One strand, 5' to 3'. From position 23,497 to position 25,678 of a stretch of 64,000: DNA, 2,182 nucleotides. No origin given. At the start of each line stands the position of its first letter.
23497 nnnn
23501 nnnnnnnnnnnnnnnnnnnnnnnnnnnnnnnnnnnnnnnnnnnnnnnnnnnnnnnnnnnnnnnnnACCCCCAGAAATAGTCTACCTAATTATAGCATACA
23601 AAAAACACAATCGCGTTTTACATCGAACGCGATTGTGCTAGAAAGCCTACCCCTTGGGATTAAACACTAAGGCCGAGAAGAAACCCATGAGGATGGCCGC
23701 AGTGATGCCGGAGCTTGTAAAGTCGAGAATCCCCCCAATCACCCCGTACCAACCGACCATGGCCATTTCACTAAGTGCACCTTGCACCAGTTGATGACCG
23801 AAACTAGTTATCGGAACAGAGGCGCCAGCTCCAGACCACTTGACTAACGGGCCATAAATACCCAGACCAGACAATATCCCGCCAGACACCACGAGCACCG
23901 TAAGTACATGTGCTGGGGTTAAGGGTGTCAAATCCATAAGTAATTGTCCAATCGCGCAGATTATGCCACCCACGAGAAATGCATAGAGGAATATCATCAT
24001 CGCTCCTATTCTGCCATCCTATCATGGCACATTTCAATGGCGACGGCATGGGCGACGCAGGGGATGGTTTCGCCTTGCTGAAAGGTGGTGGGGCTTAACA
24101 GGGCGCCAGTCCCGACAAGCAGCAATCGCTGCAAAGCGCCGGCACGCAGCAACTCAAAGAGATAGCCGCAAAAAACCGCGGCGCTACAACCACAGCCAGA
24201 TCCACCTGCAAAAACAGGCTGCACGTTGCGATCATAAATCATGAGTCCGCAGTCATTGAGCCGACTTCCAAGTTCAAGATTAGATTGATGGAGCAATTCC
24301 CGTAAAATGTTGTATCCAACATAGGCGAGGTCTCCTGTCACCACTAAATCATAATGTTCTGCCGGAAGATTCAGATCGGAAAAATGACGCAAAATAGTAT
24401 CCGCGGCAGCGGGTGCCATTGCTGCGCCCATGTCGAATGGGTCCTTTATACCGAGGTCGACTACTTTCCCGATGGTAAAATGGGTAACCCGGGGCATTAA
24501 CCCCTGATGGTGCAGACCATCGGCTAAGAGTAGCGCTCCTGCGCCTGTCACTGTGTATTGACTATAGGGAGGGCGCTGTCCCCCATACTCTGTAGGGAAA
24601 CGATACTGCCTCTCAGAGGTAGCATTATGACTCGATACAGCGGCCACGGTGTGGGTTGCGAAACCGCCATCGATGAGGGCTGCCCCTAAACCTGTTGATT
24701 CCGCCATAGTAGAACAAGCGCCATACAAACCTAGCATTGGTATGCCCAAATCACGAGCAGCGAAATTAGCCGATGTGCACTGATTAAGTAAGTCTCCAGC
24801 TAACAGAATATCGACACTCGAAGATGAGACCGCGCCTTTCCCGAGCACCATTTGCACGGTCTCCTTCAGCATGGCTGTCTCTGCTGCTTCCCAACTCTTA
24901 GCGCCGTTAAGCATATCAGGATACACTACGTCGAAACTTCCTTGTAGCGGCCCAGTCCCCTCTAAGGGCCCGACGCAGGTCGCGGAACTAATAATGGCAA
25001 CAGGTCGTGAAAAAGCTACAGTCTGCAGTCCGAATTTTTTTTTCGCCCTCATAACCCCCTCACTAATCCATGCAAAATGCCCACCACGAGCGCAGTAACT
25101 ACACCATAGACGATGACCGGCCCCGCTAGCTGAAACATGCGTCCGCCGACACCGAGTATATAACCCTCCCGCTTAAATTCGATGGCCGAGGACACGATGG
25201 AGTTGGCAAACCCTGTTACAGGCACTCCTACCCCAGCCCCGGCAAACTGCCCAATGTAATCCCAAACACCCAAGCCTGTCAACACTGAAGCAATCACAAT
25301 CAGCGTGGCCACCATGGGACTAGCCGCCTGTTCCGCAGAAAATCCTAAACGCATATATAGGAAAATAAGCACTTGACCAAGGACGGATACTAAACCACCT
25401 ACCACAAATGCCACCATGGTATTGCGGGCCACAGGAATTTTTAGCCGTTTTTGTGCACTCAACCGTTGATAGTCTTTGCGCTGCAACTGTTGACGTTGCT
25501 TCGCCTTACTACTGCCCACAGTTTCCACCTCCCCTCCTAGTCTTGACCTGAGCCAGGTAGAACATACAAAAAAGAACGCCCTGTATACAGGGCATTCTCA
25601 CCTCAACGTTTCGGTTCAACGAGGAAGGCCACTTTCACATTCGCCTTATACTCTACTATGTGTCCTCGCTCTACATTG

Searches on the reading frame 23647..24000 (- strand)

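Call 33: search_protein_families(library=pfam, max_evalue=0.00001, proteins=[window:23647-24000:-])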
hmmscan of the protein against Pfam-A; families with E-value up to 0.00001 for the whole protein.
window:23647-24000:- (117 aa): 1 family
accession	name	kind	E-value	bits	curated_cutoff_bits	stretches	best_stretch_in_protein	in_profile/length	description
PF03862.18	SpoVAC_SpoVAEB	-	5.5e-31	107.7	25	1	5-112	3-117/117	SpoVAC/SpoVAEB sporulation membrane protein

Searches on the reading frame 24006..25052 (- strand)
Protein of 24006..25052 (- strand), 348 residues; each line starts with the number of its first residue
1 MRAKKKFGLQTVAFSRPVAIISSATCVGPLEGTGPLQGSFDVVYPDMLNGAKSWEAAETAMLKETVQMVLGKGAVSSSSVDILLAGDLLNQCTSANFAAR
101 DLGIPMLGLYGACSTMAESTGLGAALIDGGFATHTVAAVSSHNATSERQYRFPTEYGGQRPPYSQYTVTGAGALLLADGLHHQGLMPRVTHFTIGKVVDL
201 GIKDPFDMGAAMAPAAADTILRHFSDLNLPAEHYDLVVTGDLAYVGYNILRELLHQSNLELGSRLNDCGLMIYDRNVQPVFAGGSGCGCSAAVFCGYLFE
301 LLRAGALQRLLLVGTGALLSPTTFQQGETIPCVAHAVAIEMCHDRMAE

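Call 33: search_protein_families(library=pfam, max_evalue=0.00001, proteins=[window:24006-25052:-])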
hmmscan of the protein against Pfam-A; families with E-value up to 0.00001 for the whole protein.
window:24006-25052:- (348 aa): 1 family
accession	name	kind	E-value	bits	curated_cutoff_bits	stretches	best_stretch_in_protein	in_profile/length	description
PF07451.17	SpoVAD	-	1.1e-145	485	22.1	1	8-340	1-329/329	Stage V sporulation protein AD (SpoVAD)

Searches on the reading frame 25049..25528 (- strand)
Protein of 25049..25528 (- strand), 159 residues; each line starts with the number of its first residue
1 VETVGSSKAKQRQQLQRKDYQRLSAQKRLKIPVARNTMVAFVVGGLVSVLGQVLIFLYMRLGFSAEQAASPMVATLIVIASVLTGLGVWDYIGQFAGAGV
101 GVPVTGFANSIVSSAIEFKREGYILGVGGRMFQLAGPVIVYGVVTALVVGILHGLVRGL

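Call 33: search_protein_families(library=pfam, max_evalue=0.00001, proteins=[window:25049-25528:-])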
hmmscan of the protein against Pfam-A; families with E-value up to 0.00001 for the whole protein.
window:25049-25528:- (159 aa): 1 family
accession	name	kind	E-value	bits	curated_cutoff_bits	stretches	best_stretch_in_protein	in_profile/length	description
PF03862.18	SpoVAC_SpoVAEB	-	7.8e-37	126.6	25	1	37-151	2-116/117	SpoVAC/SpoVAEB sporulation membrane protein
